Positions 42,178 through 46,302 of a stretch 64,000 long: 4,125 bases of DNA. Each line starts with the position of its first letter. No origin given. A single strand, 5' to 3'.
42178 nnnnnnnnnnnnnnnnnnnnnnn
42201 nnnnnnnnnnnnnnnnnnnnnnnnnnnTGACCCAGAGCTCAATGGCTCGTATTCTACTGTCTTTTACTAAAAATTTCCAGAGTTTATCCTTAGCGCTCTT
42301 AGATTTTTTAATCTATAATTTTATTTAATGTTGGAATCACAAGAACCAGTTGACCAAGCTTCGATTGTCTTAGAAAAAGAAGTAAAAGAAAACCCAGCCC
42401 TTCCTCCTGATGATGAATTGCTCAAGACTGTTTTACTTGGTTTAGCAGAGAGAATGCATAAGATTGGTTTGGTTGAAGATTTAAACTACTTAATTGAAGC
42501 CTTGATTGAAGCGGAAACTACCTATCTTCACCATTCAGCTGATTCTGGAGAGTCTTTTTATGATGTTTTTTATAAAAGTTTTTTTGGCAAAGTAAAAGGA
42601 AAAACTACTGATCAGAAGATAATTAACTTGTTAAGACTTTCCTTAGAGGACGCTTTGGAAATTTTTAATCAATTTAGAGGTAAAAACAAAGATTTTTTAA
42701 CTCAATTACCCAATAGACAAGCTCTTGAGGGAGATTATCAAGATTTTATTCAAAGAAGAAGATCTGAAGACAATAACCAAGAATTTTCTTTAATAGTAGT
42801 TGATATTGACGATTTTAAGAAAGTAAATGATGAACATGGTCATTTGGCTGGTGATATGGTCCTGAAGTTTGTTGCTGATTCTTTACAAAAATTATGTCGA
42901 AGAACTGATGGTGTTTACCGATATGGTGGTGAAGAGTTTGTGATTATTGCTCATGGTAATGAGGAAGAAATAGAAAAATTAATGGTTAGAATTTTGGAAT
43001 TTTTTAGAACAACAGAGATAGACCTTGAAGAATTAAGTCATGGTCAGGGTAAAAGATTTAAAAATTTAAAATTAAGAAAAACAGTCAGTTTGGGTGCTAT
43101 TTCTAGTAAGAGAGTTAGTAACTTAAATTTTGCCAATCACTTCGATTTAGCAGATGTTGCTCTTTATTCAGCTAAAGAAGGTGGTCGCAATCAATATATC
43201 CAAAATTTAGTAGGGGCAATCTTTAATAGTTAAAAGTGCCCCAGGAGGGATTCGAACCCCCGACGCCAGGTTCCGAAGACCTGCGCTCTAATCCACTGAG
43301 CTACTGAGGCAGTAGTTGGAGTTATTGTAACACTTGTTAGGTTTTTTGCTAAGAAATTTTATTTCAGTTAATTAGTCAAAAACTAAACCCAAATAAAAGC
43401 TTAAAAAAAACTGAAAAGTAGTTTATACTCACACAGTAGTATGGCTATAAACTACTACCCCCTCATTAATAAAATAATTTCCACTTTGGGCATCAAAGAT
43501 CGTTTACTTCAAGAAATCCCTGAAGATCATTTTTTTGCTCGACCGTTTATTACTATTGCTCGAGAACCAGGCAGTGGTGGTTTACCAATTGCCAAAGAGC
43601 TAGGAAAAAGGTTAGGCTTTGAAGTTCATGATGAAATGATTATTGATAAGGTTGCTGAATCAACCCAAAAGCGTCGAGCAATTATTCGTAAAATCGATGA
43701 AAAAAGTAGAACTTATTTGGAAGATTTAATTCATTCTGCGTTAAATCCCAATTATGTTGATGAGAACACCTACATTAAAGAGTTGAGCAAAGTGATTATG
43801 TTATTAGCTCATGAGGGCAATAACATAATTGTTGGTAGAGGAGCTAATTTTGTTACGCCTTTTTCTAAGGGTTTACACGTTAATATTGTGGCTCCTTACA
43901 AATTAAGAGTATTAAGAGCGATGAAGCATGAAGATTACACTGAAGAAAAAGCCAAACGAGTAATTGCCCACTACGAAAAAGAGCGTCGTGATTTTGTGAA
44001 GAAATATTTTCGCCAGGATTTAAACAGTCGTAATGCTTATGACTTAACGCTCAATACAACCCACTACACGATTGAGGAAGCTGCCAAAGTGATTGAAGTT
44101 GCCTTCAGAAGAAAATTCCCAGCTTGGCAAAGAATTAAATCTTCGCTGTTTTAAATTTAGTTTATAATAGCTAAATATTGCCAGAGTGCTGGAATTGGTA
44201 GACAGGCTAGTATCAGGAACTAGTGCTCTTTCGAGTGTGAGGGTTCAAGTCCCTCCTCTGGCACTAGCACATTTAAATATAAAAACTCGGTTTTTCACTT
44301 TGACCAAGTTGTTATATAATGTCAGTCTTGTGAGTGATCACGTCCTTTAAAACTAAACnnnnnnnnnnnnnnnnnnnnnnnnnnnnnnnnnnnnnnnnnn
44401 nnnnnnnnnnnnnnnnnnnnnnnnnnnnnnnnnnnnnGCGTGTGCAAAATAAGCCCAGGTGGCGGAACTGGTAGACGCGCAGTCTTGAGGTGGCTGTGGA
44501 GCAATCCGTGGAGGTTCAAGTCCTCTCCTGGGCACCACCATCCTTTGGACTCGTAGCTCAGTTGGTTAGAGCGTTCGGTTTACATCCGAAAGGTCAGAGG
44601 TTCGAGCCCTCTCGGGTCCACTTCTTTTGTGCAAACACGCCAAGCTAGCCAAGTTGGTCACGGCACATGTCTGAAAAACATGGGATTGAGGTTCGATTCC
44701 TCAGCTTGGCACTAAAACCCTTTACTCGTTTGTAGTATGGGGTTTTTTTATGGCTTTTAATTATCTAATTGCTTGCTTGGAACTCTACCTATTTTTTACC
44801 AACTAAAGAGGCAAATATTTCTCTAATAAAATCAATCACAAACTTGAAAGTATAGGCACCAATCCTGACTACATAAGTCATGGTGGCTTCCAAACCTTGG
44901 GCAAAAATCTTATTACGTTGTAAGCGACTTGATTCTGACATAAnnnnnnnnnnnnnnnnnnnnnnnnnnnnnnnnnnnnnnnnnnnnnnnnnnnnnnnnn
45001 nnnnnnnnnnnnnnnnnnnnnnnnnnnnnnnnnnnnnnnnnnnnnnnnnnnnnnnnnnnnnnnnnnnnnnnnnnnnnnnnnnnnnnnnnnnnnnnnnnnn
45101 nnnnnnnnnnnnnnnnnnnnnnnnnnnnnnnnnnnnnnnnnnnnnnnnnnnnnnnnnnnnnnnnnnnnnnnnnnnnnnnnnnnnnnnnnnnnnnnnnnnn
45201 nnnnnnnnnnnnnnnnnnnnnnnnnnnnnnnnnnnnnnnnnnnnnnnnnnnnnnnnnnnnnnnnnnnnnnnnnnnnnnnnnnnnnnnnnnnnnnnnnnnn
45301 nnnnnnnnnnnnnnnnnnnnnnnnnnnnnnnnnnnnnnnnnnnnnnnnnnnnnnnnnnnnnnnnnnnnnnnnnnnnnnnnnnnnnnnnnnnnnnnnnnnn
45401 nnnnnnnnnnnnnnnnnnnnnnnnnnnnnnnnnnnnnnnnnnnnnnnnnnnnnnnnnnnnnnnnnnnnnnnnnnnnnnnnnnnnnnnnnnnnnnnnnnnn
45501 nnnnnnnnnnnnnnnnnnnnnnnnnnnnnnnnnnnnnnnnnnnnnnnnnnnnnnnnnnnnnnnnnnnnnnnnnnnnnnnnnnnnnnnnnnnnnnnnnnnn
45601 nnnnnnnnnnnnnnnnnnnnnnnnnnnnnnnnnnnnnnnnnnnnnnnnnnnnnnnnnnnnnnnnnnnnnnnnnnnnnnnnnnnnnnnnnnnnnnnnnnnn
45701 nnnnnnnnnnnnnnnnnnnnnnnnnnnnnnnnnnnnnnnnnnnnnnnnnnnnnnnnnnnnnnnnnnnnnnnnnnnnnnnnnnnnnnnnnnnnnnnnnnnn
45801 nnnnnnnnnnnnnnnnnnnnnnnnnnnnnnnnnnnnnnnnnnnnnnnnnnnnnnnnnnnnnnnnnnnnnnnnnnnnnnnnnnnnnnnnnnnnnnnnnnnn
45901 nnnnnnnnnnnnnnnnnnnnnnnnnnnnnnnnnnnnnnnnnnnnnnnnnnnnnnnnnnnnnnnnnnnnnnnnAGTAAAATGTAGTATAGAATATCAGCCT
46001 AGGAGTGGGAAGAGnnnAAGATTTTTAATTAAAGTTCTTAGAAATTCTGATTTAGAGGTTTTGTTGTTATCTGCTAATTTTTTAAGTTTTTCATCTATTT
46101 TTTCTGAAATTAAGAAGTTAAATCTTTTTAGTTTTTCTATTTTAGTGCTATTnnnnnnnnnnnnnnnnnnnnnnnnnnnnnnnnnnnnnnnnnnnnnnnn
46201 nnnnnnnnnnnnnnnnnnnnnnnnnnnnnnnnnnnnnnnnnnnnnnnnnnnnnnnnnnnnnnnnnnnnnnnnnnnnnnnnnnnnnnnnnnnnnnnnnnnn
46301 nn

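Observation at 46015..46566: Unusual fusion: Rcl/DNPH1-like nucleoside 2-deoxyribosyltransferase fold plus C-terminal ribbon-helix-helix DNA-binding domain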

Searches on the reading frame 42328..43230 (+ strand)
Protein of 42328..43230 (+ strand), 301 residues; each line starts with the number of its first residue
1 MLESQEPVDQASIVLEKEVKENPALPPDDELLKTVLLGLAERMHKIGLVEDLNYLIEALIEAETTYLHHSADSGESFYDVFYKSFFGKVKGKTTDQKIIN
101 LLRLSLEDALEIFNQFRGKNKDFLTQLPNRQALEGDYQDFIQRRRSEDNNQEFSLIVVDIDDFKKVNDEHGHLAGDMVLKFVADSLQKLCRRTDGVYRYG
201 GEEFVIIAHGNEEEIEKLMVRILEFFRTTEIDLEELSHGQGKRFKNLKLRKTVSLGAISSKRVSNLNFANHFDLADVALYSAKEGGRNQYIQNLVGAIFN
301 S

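Call 12: search_protein_families(library=pfam, proteins=[window:42328-43230:+], max_evalue=0.001)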
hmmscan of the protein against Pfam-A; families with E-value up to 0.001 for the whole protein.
window:42328-43230:+ (301 aa): 1 family
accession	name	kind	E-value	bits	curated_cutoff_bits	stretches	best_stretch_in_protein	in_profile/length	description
PF00990.26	GGDEF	-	7.8e-33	114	23.8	1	121-289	3-161/161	Diguanylate cyclase, GGDEF domain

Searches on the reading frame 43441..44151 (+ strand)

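Call 12: search_protein_families(library=pfam, proteins=[window:43441-44151:+], max_evalue=0.001)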
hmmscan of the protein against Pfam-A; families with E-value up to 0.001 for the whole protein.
window:43441-44151:+ (237 aa): 1 family
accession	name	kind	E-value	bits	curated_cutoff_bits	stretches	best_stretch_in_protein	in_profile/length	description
PF13189.12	Cytidylate_kin2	-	3.1e-40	138.6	28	1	37-208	2-176/176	Cytidylate kinase-like family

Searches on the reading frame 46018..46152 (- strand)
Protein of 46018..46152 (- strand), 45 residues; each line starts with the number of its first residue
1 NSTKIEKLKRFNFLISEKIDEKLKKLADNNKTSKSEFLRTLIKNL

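Call 56: search_solved_structures(query=A4, max_evalue=1, show_alignments=3)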
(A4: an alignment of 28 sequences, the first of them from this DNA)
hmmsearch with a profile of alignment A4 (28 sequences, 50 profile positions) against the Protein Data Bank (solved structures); distinct sequences matched with E-value up to 1: 18.
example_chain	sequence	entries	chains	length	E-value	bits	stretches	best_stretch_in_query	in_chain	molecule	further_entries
7by2_A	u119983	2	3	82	0.0035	20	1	14-48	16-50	CopG family transcriptional regulator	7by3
1b01_A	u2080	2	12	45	0.0051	19.4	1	7-37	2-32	TRANSCRIPTIONAL REPRESSOR COPG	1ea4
2cpg_A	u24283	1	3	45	0.0052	19.4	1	7-37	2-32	TRANSCRIPTIONAL REPRESSOR COPG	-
2kke_A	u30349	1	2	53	0.019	17.6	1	30-46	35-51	Uncharacterized protein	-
2wvd_A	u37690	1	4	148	0.067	15.9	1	3-45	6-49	PUTATIVE NICKEL-RESPONSIVE REGULATOR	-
2wvb_A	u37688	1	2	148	0.067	15.9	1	3-45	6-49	PUTATIVE NICKEL-RESPONSIVE REGULATOR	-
2ca9_A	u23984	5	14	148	0.067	15.9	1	3-45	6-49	PUTATIVE NICKEL-RESPONSIVE REGULATOR | nickel-responsive regulator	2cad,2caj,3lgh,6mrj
3pht_A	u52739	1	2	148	0.067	15.9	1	3-45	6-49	Putative nickel-responsive regulator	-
2wve_A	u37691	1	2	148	0.067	15.9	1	3-45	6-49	PUTATIVE NICKEL-RESPONSIVE REGULATOR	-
2wvc_A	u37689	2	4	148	0.068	15.8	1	3-45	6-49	PUTATIVE NICKEL-RESPONSIVE REGULATOR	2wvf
5ytp_A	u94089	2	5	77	0.086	15.5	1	4-43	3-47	TTHA0139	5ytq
2k9i_A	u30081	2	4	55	0.28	13.9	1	12-48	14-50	Uncharacterized protein ORF56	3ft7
5ehb_A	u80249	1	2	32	0.35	13.6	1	17-44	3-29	pHiosYI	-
2mdv_A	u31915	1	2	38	0.43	13.3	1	16-37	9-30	Designed protein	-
3h87_C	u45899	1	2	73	0.64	12.7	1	14-43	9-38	Putative uncharacterized protein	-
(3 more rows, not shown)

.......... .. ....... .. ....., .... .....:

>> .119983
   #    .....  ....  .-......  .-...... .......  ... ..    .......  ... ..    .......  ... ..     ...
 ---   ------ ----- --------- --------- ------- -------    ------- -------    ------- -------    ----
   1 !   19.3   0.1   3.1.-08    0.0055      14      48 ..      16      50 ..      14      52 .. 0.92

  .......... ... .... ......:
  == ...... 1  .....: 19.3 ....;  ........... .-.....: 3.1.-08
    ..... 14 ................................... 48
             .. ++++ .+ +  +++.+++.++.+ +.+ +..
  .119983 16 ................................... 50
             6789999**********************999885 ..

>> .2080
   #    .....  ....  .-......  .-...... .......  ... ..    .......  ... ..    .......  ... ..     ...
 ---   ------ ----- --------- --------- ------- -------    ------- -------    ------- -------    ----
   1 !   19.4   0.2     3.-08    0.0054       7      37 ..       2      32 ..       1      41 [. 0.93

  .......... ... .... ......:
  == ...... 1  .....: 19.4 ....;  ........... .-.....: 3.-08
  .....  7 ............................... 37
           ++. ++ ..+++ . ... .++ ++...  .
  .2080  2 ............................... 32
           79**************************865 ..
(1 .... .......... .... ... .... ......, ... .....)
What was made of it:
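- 46018..46131 (-): C-terminal ribbon-helix-helix domain, aa 146-183. Predicted strand K147-R-F-N-F-L-I153, helix 155-167, helix 172-182. Arg148 and Asn150 align to the DNA-reading strand residues Arg4 and Thr6 of CopG. Family profile vs CopG/NikR (call 56).
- On Ribbon-helix-helix (CopG/Arc/MetJ) DNA-binding domain: Family profile hits CopG at E=5e-3 (call 56).
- Closest known: NikR. Same: NikR appears among the RHH profile hits (E=0.07; call 56).
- Checked: A profile of the family's C-termini hits CopG 1b01/2cpg (E=5e-3) and a CopG-family regulator 7by2 (E=3.5e-3) (call 56).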
